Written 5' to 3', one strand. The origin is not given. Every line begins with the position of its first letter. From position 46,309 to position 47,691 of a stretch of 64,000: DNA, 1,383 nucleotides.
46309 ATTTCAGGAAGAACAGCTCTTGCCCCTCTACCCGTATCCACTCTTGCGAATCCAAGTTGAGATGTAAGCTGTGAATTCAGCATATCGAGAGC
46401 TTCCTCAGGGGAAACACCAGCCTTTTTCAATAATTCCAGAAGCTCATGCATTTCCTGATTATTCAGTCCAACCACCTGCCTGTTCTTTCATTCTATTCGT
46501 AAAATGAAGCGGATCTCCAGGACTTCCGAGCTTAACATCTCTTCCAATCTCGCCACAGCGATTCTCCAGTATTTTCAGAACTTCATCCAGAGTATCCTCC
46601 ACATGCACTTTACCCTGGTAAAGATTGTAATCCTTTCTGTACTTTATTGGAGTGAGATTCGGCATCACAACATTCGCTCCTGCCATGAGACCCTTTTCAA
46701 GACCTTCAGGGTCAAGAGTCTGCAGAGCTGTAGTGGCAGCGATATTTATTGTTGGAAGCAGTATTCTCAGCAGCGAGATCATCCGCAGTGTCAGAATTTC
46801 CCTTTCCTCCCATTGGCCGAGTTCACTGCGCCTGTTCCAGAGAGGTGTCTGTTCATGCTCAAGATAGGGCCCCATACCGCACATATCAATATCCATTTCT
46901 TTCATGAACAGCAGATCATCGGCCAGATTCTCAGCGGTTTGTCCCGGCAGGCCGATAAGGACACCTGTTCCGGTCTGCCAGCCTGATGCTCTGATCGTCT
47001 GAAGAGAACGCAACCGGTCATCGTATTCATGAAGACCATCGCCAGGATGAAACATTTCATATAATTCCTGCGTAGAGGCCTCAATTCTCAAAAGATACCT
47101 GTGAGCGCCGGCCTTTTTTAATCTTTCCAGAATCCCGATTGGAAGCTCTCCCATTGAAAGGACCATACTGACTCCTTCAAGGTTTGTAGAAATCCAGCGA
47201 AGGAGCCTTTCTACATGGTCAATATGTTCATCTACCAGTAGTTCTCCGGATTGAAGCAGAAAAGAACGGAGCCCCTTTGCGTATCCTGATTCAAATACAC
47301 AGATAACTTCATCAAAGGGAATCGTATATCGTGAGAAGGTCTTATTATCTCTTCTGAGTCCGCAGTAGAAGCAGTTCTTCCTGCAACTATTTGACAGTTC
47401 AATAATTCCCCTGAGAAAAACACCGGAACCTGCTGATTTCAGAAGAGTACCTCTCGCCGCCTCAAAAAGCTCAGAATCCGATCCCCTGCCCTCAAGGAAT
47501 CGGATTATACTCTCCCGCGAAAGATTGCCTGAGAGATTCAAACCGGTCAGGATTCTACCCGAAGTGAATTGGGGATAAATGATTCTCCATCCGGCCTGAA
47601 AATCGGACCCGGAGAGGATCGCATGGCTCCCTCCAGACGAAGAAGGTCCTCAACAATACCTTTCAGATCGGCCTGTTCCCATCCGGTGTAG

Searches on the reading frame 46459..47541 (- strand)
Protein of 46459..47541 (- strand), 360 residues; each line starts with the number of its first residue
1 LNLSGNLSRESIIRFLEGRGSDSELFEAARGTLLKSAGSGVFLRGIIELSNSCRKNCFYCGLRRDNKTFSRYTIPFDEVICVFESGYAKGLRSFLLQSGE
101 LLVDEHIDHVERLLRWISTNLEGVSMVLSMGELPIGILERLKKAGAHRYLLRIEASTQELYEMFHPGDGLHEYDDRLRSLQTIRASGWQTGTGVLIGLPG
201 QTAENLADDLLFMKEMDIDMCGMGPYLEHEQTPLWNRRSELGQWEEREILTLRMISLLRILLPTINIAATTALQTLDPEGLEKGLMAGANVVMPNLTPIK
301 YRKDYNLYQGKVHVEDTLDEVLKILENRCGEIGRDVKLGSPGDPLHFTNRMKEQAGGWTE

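Call 3: search_protein_families(library=pfam, proteins=[window:46459-47541:-], max_evalue=0.01)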
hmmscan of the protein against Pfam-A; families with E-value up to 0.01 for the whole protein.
window:46459-47541:- (360 aa): 1 family
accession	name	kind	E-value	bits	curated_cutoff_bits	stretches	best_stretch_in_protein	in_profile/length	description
PF04055.27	Radical_SAM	-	4.8e-16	59.8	29.5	1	47-211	1-164/166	Radical SAM superfamily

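Call 4: search_protein_families(library=ncbifam, proteins=[window:46459-47541:-], max_evalue=0.01)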
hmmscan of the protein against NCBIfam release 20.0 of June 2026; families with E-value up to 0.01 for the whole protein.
window:46459-47541:- (360 aa): 20 families
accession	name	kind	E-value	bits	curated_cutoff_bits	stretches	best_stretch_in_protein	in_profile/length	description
TIGR03956.1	rSAM_HydE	equivalog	3.9e-87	292.7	254.6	1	6-337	10-334/340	[FeFe] hydrogenase H-cluster radical SAM maturase HydE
TIGR03910.1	pyrrolys_PylB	equivalog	1.8e-29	102.7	348.2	1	6-300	17-304/347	methylornithine synthase PylB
TIGR00433.2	bioB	equivalog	1.1e-23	84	225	1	7-293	3-282/307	biotin synthase BioB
TIGR02351.2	thiH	equivalog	5.9e-13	48.6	380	1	33-205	63-233/364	2-iminoacetate synthase ThiH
TIGR03957.1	rSAM_HmdB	equivalog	9.5e-11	41.4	320.9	1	24-304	20-289/317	5,10-methenyltetrahydromethanopterin hydrogenase cofactor biosynthesis protein HmdB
NF006308.0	PRK08508.1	equivalog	4.7e-08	32.6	377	1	42-231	5-193/279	biotin synthase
TIGR03955.1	rSAM_HydG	equivalog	4.9e-08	31.8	312.15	1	24-225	66-270/470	[FeFe] hydrogenase H-cluster radical SAM maturase HydG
TIGR03699.1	menaquin_MqnC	equivalog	2.7e-07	29.7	428.1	1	46-152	44-148/342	cyclic dehypoxanthinyl futalosine synthase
NF004884.0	PRK06245.1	equivalog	7.6e-07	28.3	209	1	47-216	19-197/340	7,8-didemethyl-8-hydroxy-5-deazariboflavin synthase subunit CofG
TIGR03550.1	F420_cofG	equivalog_domain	2.6e-06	26.9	213.35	1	47-116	8-77/322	7,8-didemethyl-8-hydroxy-5-deazariboflavin synthase CofG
TIGR00423.1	TIGR00423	subfamily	2.3e-05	23.8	260.25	1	47-124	9-85/310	CofH family radical SAM protein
NF053743.1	LipS2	equivalog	2.9e-05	23.7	270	1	50-219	30-196/292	LipS2 family lipoyl synthase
TIGR02668.1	moaA_archaeal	equivalog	5.9e-05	22.2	325.25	1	47-166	14-129/303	GTP 3',8-cyclase MoaA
TIGR04479.1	bcpD_PhpK_rSAM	subfamily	0.00018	20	600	1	140-241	336-434/504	PhpK family radical SAM P-methyltransferase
NF001199.0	PRK00164.2-1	equivalog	0.00024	20.3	231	1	47-171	16-136/308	GTP 3',8-cyclase MoaA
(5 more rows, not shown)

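Call 17: find_homologous_proteins(query=window:46459-47541:-, max_evalue=1e-20)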
Query window:46459-47541:- (360 aa): 6537 proteins with E <= 1e-20 among 8000 candidates; the best 120 are listed.
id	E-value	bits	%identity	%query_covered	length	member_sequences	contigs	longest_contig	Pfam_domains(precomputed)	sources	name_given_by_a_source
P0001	1.2e-234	796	97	100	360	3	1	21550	PF04055.28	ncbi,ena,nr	ncbi:MAG: [FeFe] hydrogenase H-cluster radical SAM maturase HydE [Candidatus Aegiribacteria sp.]|nr:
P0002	3.0e-212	722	89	100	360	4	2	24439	PF04055.28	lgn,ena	-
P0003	1.2e-211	720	89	99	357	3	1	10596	PF04055.28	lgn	-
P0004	5.5e-207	705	87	100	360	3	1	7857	PF04055.28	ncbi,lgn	-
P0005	3.0e-203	693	85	100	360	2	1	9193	PF04055.28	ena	-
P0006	1.7e-201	687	84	99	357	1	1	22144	PF04055.28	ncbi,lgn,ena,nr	ncbi:MAG: [FeFe] hydrogenase H-cluster radical SAM maturase HydE [Candidatus Aegiribacteria sp.]|nr:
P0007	4.6e-200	682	85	99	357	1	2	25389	PF04055.28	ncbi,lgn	-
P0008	1.5e-199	680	85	99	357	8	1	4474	PF04055.28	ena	-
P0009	5.8e-191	652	84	96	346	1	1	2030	PF04055.28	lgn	-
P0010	2.0e-173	595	74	98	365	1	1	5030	PF04055.28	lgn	-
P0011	3.9e-156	538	68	98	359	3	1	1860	PF04055.28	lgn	-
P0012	2.0e-143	496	65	94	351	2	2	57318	PF04055.28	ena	-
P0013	9.4e-142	490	61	98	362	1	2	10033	PF04055.28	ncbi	-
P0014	6.7e-141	488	61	98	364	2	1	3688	PF04055.28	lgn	-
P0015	1.3e-140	487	61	98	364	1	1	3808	PF04055.28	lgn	-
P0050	2.0e-118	414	-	-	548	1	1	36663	PF04055.28,PF06968.19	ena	-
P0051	1.5e-117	411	55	95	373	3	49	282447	PF04055.28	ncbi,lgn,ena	-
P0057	4.8e-113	396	54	98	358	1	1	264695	PF04055.28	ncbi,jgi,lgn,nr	ncbi:MAG: hypothetical protein AVO35_02330 [Candidatus Aegiribacteria sp. MLS_C]|nr:MAG: hypothetica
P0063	2.4e-107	377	53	97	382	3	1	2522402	PF04055.28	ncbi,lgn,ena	-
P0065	3.3e-104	367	52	98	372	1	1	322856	PF04055.28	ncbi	-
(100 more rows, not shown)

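Call 19: find_encoding_contigs(protein=P0057, flank=10000, max_places=2)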
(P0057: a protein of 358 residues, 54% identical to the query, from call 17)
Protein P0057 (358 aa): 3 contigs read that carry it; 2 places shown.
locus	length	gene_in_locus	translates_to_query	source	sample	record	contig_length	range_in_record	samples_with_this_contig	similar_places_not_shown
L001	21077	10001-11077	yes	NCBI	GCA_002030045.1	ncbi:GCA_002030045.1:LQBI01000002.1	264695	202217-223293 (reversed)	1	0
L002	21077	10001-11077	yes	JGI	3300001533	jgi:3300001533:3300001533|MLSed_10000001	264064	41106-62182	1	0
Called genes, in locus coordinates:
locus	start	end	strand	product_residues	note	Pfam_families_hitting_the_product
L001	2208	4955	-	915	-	PF13424:TPR_12, PF13374:TPR_10 (weak), PF17874:TPR_MalT, PF00515:TPR_1 (weak), PF13424:TPR_12, PF13424:TPR_12, PF08448:PAS_4, PF00072:Response_reg, +19 more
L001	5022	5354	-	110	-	-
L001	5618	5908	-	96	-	-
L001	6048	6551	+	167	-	PF10882:bPH_5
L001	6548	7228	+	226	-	PF08901:DUF1847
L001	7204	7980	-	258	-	-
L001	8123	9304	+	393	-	PF01969:Ni_insertion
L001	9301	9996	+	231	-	PF00578:AhpC-TSA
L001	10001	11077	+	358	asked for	PF04055:Radical_SAM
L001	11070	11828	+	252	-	PF00731:AIRC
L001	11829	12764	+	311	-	PF01073:3Beta_HSD, PF01370:Epimerase, PF02719:Polysacc_synt_2, PF04321:RmlD_sub_bind, PF05368:NmrA (weak), PF13460:NAD_binding_10, PF16363:GDP_Man_Dehyd, PF07993:NAD_binding_4 (weak)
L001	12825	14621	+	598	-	PF02574:S-methyl_trans, PF02219:MTHFR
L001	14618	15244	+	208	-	-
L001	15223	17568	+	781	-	PF02574:S-methyl_trans, PF00809:Pterin_bind (weak), PF02607:B12-binding_2, PF02310:B12-binding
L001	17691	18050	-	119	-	PF07883:Cupin_2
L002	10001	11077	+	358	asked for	PF04055:Radical_SAM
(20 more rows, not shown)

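Call 21: find_encoding_contigs(protein=P0063, flank=10000, max_places=2)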
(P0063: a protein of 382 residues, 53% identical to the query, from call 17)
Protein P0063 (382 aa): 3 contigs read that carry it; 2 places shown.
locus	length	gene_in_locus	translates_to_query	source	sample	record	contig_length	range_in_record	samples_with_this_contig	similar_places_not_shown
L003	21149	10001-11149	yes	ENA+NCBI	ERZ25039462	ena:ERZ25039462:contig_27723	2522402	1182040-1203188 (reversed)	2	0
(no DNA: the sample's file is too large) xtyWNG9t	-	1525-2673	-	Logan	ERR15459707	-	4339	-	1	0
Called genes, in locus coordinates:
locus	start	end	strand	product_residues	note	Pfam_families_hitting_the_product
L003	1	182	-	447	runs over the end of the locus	PF04007:DUF354, PF13439:Glyco_transf_4 (faint), PF04007:DUF354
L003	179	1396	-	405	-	-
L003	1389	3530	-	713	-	PF00107:ADH_zinc_N, PF13602:ADH_zinc_N_2 (faint), PF01408:GFO_IDH_MocA, PF02894:GFO_IDH_MocA_C (weak), PF22725:GFO_IDH_MocA_C3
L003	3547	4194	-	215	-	-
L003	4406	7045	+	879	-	PF07228:SpoIIE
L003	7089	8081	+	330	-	PF01370:Epimerase, PF04321:RmlD_sub_bind, PF16363:GDP_Man_Dehyd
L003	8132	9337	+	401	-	PF01969:Ni_insertion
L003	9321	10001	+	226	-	-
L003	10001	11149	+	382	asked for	PF04055:Radical_SAM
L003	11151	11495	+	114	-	PF07883:Cupin_2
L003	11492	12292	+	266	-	PF00731:AIRC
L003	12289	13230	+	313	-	PF01073:3Beta_HSD, PF01370:Epimerase, PF02719:Polysacc_synt_2, PF04321:RmlD_sub_bind, PF05368:NmrA (weak), PF13460:NAD_binding_10, PF16363:GDP_Man_Dehyd, PF07993:NAD_binding_4 (weak)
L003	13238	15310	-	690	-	PF01734:Patatin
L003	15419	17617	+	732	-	PF08126:Propeptide_C25, PF01364:Peptidase_C25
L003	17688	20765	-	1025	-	PF00580:UvrD-helicase, PF13245:AAA_19, PF13538:UvrD_C_2 (faint), PF13361:UvrD_C (weak)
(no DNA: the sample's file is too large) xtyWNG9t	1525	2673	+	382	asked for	PF04055:Radical_SAM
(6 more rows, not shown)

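Call 23: find_related_loci(query=window:46459-47541:-, collection=genome_contigs, flank=10000)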
Query window:46459-47541:- (360 aa) in genome_contigs; peptide patterns used: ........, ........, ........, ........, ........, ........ (x = any residue, [..] = any of these).
131 stretches matched a pattern; 86 encode a relative of the query (tblastn E <= 1e-3); the best 80 are kept; 80 distinct loci.
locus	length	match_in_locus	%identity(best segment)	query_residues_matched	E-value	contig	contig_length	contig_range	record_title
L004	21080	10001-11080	89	1-360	0e+0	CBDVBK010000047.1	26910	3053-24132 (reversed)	MAG TPA_asm: uncultured bacterium isolate SRR22302358_concoct_47 genome assembly, contig: ERZ25746585.414, whole genome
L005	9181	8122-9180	87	1-353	0e+0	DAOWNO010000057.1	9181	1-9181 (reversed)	MAG TPA_asm: Candidatus Aegiribacteria sp. isolate CSMAG_3030 CSMAG_3030_k141_3279051_length_9181_cov_18.3882, whole gen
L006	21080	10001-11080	84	1-360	0e+0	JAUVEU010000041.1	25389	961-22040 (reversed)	MAG: Candidatus Aegiribacteria sp. isolate CSMAG_331 CSMAG_331_k141_1426568_length_25389_cov_11.0000, whole genome shotg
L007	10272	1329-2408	86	1-360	0e+0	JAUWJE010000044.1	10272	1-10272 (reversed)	MAG: Candidatus Fermentibacteria bacterium isolate CSMAG_2312 CSMAG_2312_k127_10686751_length_10272_cov_19.0000, whole g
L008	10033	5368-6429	61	1-354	2e-146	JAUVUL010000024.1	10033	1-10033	MAG: Candidatus Aegiribacteria sp. isolate CSMAG_791 CSMAG_791_k141_291603_length_10033_cov_13.1738, whole genome shotgu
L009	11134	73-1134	59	1-354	1e-143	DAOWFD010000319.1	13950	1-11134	MAG TPA_asm: Candidatus Aegiribacteria sp. isolate CSMAG_1956 CSMAG_1956_k141_5006133_length_13950_cov_10.0000, whole ge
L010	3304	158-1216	58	1-353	6e-139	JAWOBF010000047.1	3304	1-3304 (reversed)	MAG: Candidatus Aegiribacteria sp. isolate BLK3-3.bin.115 k191_1008669, whole genome shotgun sequence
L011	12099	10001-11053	57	8-360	7e-128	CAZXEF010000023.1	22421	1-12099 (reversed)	MAG TPA_asm: uncultured bacterium isolate binchicken_co129_934 genome assembly, contig: NODE_6455_length_22421_cov_6.251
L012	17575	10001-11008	59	15-350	2e-126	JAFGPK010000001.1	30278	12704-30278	MAG: Candidatus Fermentibacteraceae bacterium isolate Zod_Metabat.684 k87_2020, whole genome shotgun sequence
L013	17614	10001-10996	49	23-353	7e-103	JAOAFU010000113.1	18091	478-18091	MAG: Bacteroidales bacterium isolate SKW298 k141_1003406, whole genome shotgun sequence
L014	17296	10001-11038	47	7-350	7e-100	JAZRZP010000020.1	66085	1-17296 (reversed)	MAG: Bacteroidales bacterium isolate T1900044948_TA20190001.MAGScoT_cleanbin_000001 SGB_3503_k141_5545, whole genome sho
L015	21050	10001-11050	47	6-353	3e-97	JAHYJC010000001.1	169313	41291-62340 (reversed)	MAG: Lentimicrobium sp. isolate KA12 NODE_14_length_169313_cov_13.066607, whole genome shotgun sequence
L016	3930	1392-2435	47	5-350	2e-97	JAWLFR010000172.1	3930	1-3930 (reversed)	MAG: Bacteroidales bacterium isolate 21BLK6-1.bin.38 NODE_31528_length_3930_cov_7.752023, whole genome shotgun sequence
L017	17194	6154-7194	46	6-350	2e-96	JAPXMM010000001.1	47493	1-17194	MAG: Bacteroidales bacterium isolate binned_ad_5.57 NODE_700_length_47493_cov_4.320040, whole genome shotgun sequence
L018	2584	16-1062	45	6-352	7e-99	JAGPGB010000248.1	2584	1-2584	MAG: Bacteroidales bacterium isolate Gw_SlDig_bin_235 Gw_SlDig_110224_length_2584_cov_108.179894, whole genome shotgun s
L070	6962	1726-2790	40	6-352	6e-74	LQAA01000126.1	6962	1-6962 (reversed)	MAG: Candidatus Adiutrix intracellularis isolate Adiu1 contig2556801802, whole genome shotgun sequence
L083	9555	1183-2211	45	10-352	4e-94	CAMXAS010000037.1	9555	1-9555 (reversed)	MAG TPA_asm: uncultured Bacteroidales bacterium isolate SRR14411260_bin.1_metawrap_v1.3_MAG genome assembly, contig: NOD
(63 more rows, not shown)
